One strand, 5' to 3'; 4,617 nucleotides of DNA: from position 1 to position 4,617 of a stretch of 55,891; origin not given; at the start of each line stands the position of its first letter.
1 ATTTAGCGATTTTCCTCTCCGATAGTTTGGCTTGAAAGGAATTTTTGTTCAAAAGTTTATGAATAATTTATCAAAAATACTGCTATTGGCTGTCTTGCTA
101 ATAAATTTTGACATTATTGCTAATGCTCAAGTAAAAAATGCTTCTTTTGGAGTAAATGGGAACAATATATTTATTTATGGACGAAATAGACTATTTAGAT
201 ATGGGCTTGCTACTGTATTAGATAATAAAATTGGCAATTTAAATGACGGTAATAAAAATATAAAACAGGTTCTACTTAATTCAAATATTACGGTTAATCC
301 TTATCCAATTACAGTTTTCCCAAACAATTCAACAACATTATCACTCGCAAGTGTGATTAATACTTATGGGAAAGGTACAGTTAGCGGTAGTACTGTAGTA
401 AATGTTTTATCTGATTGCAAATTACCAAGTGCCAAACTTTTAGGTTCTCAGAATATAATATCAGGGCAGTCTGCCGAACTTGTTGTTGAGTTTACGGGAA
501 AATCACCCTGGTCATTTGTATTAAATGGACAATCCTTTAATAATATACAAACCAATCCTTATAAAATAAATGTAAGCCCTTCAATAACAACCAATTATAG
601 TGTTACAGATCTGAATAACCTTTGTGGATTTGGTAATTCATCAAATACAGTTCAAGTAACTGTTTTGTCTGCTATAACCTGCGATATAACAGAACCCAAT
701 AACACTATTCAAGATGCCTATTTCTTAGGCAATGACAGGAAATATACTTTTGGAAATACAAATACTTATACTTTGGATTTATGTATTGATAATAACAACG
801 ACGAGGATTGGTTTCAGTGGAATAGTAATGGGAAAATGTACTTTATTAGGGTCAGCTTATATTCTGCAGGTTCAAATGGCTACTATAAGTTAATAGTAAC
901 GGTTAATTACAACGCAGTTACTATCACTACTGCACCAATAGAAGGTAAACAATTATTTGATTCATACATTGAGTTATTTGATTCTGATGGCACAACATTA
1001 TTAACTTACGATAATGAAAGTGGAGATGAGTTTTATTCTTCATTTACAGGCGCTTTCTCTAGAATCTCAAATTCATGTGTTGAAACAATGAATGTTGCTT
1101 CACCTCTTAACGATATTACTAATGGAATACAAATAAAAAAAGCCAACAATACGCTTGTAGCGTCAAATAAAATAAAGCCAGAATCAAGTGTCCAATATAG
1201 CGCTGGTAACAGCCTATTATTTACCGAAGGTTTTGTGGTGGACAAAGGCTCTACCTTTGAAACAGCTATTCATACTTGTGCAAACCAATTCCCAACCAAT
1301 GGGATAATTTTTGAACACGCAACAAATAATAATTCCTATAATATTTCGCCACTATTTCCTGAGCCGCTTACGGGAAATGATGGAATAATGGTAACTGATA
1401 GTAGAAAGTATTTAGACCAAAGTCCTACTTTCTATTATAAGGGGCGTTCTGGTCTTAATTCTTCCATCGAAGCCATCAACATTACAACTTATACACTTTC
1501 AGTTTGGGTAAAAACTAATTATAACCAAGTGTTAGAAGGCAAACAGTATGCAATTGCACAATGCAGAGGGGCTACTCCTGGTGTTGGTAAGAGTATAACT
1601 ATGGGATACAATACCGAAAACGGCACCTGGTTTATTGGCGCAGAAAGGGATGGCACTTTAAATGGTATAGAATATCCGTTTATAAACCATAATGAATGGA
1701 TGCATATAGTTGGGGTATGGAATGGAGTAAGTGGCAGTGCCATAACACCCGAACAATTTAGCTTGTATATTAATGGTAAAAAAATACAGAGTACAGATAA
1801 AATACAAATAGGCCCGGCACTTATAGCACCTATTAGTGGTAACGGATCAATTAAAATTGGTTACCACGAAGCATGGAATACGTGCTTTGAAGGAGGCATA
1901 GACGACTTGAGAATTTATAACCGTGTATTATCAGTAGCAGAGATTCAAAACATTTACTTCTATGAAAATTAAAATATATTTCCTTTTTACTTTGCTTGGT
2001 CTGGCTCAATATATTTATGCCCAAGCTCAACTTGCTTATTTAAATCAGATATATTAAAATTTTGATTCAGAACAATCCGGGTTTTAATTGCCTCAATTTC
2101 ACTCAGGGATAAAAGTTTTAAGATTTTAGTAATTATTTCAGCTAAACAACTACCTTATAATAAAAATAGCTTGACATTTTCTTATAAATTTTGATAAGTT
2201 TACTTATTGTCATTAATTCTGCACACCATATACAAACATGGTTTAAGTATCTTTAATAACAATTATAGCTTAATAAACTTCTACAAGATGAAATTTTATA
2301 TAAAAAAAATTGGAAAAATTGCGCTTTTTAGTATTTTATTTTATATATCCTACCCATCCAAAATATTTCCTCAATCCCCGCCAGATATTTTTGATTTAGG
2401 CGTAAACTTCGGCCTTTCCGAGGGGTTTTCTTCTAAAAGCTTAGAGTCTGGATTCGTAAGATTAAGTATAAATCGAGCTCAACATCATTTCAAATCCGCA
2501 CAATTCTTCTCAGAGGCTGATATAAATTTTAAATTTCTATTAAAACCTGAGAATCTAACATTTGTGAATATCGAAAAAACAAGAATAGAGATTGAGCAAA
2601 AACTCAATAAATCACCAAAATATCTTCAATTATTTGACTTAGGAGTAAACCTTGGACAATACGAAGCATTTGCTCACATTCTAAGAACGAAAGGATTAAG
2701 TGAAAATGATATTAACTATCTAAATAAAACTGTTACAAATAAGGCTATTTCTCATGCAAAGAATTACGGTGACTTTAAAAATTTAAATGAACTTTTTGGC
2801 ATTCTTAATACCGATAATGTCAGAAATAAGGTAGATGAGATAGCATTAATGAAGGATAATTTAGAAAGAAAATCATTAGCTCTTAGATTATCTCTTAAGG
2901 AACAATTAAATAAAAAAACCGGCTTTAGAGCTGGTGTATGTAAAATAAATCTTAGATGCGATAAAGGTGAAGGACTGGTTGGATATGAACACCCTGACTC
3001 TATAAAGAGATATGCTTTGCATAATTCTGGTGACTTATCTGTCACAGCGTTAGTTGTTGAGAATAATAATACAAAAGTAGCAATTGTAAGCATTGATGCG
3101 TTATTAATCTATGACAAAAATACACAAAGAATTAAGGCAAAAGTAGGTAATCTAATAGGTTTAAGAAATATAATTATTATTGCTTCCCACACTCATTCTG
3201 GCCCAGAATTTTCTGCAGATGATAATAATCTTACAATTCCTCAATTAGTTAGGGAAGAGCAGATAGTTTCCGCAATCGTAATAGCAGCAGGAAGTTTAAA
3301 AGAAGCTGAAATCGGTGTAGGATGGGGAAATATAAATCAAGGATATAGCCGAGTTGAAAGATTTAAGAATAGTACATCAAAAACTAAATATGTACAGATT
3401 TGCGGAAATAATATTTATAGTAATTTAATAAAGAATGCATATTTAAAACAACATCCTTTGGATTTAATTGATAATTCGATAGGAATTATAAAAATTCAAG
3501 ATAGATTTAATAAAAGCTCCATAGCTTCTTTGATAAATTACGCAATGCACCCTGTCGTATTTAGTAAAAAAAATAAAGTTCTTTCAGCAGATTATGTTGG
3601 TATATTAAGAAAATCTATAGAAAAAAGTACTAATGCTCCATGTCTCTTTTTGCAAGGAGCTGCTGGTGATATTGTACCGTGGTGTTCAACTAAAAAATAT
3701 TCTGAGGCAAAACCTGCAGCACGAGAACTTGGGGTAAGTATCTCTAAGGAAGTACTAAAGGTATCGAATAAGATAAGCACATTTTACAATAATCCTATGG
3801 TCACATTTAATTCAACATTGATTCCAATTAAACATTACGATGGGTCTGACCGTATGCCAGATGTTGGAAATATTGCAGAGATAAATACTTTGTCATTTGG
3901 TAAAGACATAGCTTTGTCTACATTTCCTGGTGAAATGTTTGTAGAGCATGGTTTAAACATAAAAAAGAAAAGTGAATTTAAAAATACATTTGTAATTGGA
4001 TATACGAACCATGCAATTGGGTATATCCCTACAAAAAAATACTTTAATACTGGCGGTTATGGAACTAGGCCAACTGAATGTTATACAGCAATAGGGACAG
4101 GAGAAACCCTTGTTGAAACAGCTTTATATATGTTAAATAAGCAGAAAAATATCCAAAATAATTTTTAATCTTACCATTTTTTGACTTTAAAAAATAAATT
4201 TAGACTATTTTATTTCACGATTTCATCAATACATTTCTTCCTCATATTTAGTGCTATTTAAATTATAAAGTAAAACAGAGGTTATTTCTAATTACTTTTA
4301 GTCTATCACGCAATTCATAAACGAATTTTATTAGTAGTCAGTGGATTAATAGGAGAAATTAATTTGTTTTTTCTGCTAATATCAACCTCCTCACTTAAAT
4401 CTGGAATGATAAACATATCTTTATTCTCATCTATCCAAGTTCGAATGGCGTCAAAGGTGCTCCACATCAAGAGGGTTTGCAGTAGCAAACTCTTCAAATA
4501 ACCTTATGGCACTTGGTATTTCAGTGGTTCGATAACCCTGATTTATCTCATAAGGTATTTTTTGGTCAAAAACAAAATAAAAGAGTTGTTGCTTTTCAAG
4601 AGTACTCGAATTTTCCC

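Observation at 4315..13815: Three direct copies of a gene-start segment bracket and subdivide a serine-recombinase island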

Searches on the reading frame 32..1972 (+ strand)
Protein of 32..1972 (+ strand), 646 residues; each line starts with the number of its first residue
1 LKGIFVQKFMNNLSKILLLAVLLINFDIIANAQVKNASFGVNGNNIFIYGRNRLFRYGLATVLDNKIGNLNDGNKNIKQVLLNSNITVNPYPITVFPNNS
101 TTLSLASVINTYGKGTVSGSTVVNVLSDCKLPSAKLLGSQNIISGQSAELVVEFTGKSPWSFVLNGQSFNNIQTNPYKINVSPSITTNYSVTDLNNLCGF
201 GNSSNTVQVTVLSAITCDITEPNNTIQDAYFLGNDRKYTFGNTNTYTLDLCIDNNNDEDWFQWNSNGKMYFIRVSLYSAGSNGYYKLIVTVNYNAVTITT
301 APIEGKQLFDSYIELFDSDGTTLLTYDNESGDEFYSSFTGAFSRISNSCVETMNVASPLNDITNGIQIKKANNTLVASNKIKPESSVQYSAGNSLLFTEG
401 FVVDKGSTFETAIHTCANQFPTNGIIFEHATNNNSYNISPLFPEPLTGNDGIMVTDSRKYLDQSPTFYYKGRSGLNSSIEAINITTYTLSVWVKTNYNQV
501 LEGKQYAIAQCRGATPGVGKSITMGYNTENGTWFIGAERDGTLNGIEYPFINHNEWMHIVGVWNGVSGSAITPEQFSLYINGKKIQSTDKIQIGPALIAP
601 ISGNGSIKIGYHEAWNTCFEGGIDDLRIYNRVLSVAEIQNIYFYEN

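Call 9: search_protein_families(library=pfam, proteins=[window:32-1972:+], max_evalue=0.1)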
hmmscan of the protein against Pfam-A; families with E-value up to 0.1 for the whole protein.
window:32-1972:+ (646 aa): 5 families
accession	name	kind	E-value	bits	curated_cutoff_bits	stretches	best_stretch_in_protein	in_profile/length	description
PF13385.13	Laminin_G_3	-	1.1e-16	61.8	27.6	1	481-639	13-151/151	Concanavalin A-like lectin/glucanases superfamily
PF00354.24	Pentaxin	-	0.014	15.5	25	1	553-643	82-168/194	Pentaxin family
PF16392.11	DUF5001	-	0.029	14.8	23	0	147-215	11-74/86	Ig-like domain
PF24232.1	DUF7445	-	0.031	15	27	1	330-409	42-126/142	Family of unknown function (DUF7445)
PF22820.2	TcaA_3rd_4th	-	0.032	14.6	27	0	577-596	15-36/73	TcaA protein 3rd/4th domain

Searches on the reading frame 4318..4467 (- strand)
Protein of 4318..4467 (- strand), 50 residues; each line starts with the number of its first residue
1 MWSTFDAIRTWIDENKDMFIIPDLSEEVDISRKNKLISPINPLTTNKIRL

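Call 9: search_protein_families(library=pfam, proteins=[window:4318-4467:-], max_evalue=0.1)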
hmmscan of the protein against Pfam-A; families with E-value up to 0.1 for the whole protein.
seq(50 aa): 0 families

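Call 11: find_homologous_proteins(query=window:4318-4467:-, max_evalue=10)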
Query seq(50 aa) (50 aa): 1 proteins with E <= 10 among 1 candidates.
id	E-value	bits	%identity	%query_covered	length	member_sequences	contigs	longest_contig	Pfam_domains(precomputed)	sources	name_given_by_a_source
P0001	2.1e-25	104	100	100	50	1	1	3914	-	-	-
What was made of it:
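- No recombinase with a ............. tail exists among 5.8 billion proteins (call 11). No homologue is known (call 11).
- Tried and rejected: Only itself was found (call 11).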

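Call 15: find_encoding_contigs(protein=window:4318-4467:-, flank=10000, max_places=10)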
Protein seq(50 aa) (50 aa): 1 contig read that carries it; 1 place shown.
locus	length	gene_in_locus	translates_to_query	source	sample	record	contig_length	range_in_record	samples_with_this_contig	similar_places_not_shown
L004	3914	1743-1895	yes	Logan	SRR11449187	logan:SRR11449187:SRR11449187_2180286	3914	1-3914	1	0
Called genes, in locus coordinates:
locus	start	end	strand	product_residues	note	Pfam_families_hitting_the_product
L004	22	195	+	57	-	-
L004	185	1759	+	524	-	PF00239:Resolvase, PF13408:Zn_ribbon_recom (faint)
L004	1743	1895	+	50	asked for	-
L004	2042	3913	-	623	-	?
